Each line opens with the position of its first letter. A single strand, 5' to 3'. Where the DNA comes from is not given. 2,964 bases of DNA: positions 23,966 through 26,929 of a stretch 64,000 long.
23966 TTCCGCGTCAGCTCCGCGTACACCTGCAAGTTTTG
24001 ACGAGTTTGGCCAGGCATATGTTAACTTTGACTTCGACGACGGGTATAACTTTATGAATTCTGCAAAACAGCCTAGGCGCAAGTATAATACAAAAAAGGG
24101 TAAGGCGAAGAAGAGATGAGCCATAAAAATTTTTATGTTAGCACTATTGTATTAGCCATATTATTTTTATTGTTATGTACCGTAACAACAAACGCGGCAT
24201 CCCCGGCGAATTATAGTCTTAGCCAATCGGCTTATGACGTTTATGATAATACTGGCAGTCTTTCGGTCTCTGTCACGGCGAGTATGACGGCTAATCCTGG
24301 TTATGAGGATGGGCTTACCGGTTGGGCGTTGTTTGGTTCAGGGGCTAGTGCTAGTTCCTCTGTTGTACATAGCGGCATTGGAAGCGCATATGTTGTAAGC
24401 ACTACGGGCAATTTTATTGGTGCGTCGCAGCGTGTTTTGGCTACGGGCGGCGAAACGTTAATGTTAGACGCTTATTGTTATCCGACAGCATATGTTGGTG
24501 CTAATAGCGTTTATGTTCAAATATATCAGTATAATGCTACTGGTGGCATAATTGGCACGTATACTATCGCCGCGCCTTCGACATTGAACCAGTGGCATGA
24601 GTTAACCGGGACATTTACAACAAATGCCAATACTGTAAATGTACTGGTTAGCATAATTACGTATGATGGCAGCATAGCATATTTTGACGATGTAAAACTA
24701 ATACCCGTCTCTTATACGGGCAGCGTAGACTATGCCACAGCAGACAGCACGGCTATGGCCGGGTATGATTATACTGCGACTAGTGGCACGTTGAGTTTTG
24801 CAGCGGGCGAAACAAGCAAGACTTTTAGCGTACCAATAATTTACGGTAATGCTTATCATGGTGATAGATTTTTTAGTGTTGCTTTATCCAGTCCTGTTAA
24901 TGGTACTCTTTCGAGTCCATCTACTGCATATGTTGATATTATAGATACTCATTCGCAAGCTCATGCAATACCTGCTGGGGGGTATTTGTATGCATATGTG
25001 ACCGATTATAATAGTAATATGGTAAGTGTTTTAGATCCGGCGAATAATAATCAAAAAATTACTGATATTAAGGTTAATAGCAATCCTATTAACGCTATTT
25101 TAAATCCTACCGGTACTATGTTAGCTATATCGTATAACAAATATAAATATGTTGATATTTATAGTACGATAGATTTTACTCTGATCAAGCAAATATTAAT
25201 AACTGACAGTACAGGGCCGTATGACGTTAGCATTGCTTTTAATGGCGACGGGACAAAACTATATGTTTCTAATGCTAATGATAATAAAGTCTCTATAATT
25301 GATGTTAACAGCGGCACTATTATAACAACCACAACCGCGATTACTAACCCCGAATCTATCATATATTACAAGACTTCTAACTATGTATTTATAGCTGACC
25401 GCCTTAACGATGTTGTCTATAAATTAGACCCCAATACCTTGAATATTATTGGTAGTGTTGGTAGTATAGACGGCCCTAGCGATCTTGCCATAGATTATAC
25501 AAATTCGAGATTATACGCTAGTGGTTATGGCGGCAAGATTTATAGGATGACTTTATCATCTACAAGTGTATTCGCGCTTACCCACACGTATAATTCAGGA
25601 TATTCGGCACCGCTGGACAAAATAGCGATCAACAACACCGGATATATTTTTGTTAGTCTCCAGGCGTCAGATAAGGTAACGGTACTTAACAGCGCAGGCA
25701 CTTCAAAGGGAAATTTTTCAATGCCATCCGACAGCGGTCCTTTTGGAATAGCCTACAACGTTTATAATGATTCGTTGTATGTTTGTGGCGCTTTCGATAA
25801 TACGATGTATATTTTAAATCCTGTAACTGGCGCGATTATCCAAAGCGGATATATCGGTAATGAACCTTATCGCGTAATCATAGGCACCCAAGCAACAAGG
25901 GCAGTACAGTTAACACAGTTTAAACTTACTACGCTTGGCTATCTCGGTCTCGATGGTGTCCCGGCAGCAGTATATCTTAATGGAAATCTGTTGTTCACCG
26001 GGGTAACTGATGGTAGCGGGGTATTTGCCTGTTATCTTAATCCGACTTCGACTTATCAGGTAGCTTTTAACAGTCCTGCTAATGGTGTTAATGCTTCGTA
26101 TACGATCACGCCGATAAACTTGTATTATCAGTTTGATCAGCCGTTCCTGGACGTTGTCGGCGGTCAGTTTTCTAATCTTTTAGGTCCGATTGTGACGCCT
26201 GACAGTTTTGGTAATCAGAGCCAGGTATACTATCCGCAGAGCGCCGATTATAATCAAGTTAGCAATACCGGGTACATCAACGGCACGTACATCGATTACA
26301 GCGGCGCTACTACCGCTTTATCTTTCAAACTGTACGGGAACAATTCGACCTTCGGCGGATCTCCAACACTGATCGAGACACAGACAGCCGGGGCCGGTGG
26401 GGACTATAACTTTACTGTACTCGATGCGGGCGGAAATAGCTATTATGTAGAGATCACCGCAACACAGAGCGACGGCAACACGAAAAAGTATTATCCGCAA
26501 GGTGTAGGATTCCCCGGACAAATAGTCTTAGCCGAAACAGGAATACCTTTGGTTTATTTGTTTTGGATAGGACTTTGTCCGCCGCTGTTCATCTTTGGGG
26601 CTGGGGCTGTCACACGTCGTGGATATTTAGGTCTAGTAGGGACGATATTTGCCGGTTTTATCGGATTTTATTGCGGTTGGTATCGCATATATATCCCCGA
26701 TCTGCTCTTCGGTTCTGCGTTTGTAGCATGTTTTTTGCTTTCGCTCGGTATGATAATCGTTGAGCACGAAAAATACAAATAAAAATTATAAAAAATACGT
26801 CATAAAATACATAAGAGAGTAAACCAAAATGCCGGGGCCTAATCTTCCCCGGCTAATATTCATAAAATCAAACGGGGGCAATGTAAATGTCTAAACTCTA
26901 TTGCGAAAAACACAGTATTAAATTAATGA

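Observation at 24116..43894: B1/B2: near-identical termini around a swapped beta-propeller core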

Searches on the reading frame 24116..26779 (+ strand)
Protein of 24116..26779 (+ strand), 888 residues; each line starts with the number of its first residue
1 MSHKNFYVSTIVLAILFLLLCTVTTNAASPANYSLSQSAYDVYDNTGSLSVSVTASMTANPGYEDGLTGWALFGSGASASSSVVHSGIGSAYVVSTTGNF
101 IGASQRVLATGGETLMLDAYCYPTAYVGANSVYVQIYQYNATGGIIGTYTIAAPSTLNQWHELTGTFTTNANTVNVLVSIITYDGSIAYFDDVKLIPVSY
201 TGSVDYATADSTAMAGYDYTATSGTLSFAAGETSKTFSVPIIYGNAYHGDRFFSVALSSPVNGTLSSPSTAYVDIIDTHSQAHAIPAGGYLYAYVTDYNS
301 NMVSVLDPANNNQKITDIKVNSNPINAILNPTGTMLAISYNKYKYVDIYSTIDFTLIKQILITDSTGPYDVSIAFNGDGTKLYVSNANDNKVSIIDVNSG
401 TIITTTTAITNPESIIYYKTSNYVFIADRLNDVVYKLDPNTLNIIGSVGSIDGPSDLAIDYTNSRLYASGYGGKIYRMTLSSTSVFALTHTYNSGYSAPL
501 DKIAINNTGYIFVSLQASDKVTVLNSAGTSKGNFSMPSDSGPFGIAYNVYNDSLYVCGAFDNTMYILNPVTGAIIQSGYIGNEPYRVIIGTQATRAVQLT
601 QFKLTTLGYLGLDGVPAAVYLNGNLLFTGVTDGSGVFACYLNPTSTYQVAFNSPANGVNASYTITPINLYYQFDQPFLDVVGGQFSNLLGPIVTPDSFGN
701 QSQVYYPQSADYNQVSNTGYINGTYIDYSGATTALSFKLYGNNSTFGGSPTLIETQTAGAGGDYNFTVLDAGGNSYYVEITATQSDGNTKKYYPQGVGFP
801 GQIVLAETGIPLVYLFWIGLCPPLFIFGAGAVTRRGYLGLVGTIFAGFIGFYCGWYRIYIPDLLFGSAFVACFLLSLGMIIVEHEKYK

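Call 9: search_protein_families(library=pfam, proteins=[window:24116-26779:+], max_evalue=0.01)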
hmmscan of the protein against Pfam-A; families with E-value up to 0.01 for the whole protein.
window:24116-26779:+ (888 aa): 5 families
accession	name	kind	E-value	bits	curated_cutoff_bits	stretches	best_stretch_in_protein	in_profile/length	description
PF03160.20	Calx-beta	-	4.4e-15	56.2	27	1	202-278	39-118/119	Calx-beta domain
PF02018.23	CBM_4_9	-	3.4e-06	27.9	25.9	1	59-180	5-129/136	Carbohydrate binding domain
PF25174.1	Beta-prop_THOC3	-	4.7e-05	23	305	1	303-434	26-154/272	THOC3 beta-propeller domain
PF21783.3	YNCE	-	0.00019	21.3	27.1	1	373-529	75-230/339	YNCE-like beta-propeller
PF12894.13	ANAPC4_WD40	-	0.0096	16.6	22.9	0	372-411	43-81/91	Anaphase-promoting complex subunit 4 WD40 domain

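Call 11: search_dna_similar(query=window:24116-26779:+, collection=phages, mode=protein, max_rows=20)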
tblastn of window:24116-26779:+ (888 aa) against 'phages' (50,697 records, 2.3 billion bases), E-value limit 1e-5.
Records with a match: 4; places in all: 4; records where one place covers at least 80% of the query: 0.
Best place of each record, by identity: <60% 4.
By first word of the organism name: Erwinia 4.
By host as written in the record: Erwinia amylovora YBK14808 2; Erwinia amylovora TS3128 1; Erwinia amylovora 1.
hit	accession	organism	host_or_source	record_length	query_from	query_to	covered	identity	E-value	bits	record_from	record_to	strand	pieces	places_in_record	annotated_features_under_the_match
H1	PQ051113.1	Erwinia phage Fifi287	Erwinia amylovora YBK14808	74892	203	275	8%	47.9%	8e-7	59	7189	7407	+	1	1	glycoside hydrolase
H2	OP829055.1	Erwinia phage Fifi067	Erwinia amylovora TS3128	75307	203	275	8%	47.9%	8e-7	59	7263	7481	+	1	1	putative glycosyl hydrolase family protein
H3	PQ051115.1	Erwinia phage Fifi450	Erwinia amylovora YBK14808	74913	203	275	8%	47.9%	9e-7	59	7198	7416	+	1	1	glycoside hydrolase family 48 protein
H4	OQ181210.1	Erwinia phage Kuerle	Erwinia amylovora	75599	203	275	8%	47.9%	9e-7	59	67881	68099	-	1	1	putative glycoside hydrolase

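Call 12: find_homologous_proteins(query=window:24116-26779:+)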
Query window:24116-26779:+ (888 aa): 659 proteins with E <= 0.001 among 8000 candidates; the best 120 are listed.
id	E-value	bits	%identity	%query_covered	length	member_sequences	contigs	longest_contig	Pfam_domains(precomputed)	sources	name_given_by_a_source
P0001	0.0e+0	1955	100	100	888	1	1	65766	PF03160.21,PF02018.24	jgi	-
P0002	0.0e+0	1143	64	99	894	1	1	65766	PF03160.21,PF02018.24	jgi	-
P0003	2.3e-123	431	53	8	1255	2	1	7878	PF16132.12,PF03160.21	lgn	-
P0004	1.8e-104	369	44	10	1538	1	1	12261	PF00404.25,PF03160.21,PF24547.2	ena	-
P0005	6.9e-100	354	47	10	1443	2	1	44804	PF16132.12,PF03160.21,PF08522.17,PF01958.24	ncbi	-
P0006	1.2e-98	350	48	10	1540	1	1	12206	PF05223.18,PF03160.21,PF24547.2,PF07550.18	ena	-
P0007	3.5e-94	335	47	10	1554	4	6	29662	PF01839.30,PF03160.21,PF13517.13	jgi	jgi:hypothetical protein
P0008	5.5e-93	331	58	8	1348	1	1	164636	PF03160.21,PF02630.21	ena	-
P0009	3.7e-92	328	51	8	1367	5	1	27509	PF03160.21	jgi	-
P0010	1.9e-84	303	52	7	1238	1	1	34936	PF03160.21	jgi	jgi:hypothetical protein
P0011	3.6e-84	302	52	8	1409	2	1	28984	PF03160.21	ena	-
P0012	4.7e-76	275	52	7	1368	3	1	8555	PF03160.21,PF24547.2,PF07550.18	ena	-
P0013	4.8e-76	275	47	10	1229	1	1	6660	PF03160.21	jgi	jgi:hypothetical protein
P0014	7.4e-76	274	55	7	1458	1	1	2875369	PF13924.13,PF03160.21,PF03793.25,PF02368.25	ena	-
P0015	7.7e-74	267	53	7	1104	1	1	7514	PF03160.21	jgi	jgi:hypothetical protein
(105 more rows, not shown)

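Call 13: find_encoding_contigs(protein=P0001, flank=10000, max_places=3)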
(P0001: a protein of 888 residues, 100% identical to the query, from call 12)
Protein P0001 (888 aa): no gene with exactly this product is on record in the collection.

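Call 14: list_cluster_members(proteins=[P0001, P0002])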
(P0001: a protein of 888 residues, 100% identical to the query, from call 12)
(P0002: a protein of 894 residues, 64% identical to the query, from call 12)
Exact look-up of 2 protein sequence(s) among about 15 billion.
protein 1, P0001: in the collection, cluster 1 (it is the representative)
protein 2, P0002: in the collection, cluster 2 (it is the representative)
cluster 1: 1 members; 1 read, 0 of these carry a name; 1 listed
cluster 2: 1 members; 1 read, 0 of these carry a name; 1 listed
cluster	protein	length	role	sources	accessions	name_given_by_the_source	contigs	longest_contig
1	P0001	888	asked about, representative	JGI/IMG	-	-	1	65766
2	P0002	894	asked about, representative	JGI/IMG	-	-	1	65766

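Call 20: search_solved_structures(query=window:24116-26779:+, max_evalue=1)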
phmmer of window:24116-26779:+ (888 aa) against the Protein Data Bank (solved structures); distinct sequences matched with E-value up to 1: 77 (the best 60 are shown).
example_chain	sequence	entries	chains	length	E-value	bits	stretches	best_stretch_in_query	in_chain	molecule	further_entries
1l0q_A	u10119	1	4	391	2.5e-17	65.5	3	293-412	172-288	Surface layer protein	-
3us9_A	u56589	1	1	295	4.7e-10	41.5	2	201-260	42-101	Sodium/calcium exchanger 1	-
3rb7_A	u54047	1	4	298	7.2e-10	40.8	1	198-278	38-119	Na/Ca exchange protein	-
3rb5_A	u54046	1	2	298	2e-09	39.3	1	198-278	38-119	Na/Ca exchange protein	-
8sgi_A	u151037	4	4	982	6.7e-08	34.3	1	201-260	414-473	Sodium/calcium exchanger 1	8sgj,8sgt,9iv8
3ead_A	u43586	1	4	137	1.7e-07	33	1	198-278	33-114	Na/Ca exchange protein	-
3e9t_A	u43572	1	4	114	2.6e-07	32.4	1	198-278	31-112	Na/Ca exchange protein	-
3gin_A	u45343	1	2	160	1.5e-06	29.9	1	200-260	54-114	Sodium/calcium exchanger 1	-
2fws_A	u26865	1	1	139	2e-06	29.4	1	200-260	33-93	Sodium/calcium exchanger 1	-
2dpk_A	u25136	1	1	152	2.5e-06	29.1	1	200-260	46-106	Sodium/calcium exchanger 1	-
8jp0_A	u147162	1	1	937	2.8e-06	29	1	201-260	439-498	Sodium/calcium exchanger 1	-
5c2v_B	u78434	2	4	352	4.6e-06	28.3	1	281-427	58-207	HYDRAZINE SYNTHASE BETA SUBUNIT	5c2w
9i3v_A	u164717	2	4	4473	1.6e-05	26.4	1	371-482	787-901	Low-density lipoprotein receptor-related protein 2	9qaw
9cwm_A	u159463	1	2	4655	2.3e-05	26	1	371-482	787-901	Low-density lipoprotein receptor-related protein 2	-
8em4_A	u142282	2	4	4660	8.5e-05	24.1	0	373-480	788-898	Low-density lipoprotein receptor-related protein 2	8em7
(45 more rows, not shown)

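Call 71: predict_structure(alignment_id=A6)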
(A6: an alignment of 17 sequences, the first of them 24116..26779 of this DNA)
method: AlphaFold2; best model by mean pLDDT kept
length: 888 residues; sequences in the alignment: 17
mean_pLDDT: 66.5   pTM: 0.46
mean pLDDT of the five models: 66.5, 64.0, 63.9, 63.6, 63.4
residues with pLDDT >= 90: 182; 70-90: 270; 50-70: 136; < 50: 300
segments of 3 or more residues with pLDDT < 50: 1-5, 19-133, 137-143, 152-256, 258-288, 682-702, 744-748, 802-810
pLDDT, mean of each block of 10 residues (from residue 1): 48 55 38 38 37 37 30 28 26 33 37 40 42 48 51 46 43 45 46 34 32 33 46 46 39 46 43 39 40 92 86 85 91 89 89 86 83 89 92 91 91 91 92 94 93 92 90 90 80 84 90 88 88 86 88 91 92 89 91 69 78 82 69 82 80 71 85 73 43 37 66 73 80 86 53 84 85 73 80 67 48 57 61 63 66 58 67 75 71
secondary structure, 60 per line:
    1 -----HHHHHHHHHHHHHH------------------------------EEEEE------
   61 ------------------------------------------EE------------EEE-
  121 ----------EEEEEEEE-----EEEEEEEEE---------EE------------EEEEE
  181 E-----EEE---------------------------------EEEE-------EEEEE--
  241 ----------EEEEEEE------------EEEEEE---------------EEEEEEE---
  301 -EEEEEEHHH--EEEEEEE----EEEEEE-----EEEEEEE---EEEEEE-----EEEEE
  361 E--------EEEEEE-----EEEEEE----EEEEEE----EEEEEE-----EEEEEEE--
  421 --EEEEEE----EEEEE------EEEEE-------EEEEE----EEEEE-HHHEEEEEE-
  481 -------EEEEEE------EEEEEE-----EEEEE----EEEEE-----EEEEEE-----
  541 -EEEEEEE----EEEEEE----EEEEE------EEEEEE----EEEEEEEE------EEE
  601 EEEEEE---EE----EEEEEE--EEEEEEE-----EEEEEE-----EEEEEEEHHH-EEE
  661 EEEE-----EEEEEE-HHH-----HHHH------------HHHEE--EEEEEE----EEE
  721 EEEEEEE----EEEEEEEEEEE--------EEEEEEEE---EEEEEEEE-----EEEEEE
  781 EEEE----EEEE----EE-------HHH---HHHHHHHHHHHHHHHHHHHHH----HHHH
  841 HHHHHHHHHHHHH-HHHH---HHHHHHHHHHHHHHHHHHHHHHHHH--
elements in order (helices of 4 or more, strands of 3 or more residues): H6-19 E50-54 E117-119 E131-138 E144-152 E176-181 E187-189 E223-226 E234-238 E251-257 E270-275 E291-297 E302-307 E313-319 E324-329 E335-341 E345-350 E356-361 E370-375 E381-386 E391-396 E401-406 E412-418 E423-428 E433-437 E444-448 E456-460 E465-469 E474-479 E488-493 E500-505 E511-515 E520-524 E530-535 E542-548 E553-558 E563-567 E574-579 E584-591 E598-606 E616-621 E624-630 E636-641 E647-653 E658-664 E670-675 H685-688 E708-713 E718-727 E732-742 E751-758 E762-769 E775-784 E789-792 H812-832 H837-853 H855-858 H862-886

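Call 76: fold_search(model_id=the predicted structure, library=viral)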
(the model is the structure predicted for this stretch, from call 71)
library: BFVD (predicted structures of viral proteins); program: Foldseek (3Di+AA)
matches with E <= 10: 1104; with E <= 0.001: 278
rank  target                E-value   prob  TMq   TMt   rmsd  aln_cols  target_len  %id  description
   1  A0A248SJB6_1          1.1e-19  1.00  0.32  0.28  33.4       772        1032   12  (no name in the UniProt tables at hand)
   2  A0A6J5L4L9            8.3e-17  1.00  0.27  0.29  46.0       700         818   12  Uncharacterized protein [uncultured Caudovirales phage]
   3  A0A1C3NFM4            4.4e-16  1.00  0.26  0.18  35.2       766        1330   12  (no name in the UniProt tables at hand)
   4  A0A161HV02            3.7e-14  1.00  0.29  0.50   4.5       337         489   16  Putative BTB/POZ domain-containing protein [Powai lake megavirus]
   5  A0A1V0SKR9            3.9e-14  1.00  0.25  0.16  26.8       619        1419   14  Collagen triple helix repeat motif-containing protein [Klosneuvirus KNV1]
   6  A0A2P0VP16            6.2e-14  1.00  0.27  0.25  39.8       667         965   13  TIR/WD40 domain-containing protein [Tetraselmis virus 1]
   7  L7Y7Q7                9.3e-14  1.00  0.30  0.65   3.4       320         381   13  Putative BTB/POZ domain and WD-repeat protein [Megavirus lba]
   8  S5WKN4                1.6e-13  1.00  0.24  0.23  24.2       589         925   11  Uncharacterized protein [Pseudomonas phage PaBG]
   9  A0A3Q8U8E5            1.9e-13  1.00  0.29  0.51   3.9       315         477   14  BTB/POZ domain-containing protein [Megavirus baoshan]
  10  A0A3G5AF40            2.4e-13  1.00  0.23  0.69   3.6       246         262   19  NHL repeat containing protein [Satyrvirus sp.]
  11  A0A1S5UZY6            2.9e-13  1.00  0.29  0.53   3.6       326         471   14  (no name in the UniProt tables at hand)
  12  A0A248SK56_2          3.1e-13  1.00  0.30  0.23  28.9       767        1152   11  (no name in the UniProt tables at hand)
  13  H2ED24                4.0e-13  1.00  0.28  0.79   3.6       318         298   12  Putative BTB_POZ domain and WD-repeat protein [Moumouvirus sp. 'Monve']
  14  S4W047                5.8e-13  1.00  0.30  0.39   8.2       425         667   12  YncE incomplete domain containing protein [Pandoravirus salinus]
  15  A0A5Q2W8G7            7.5e-13  1.00  0.09  0.10  58.0      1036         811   12  (no name in the UniProt tables at hand)
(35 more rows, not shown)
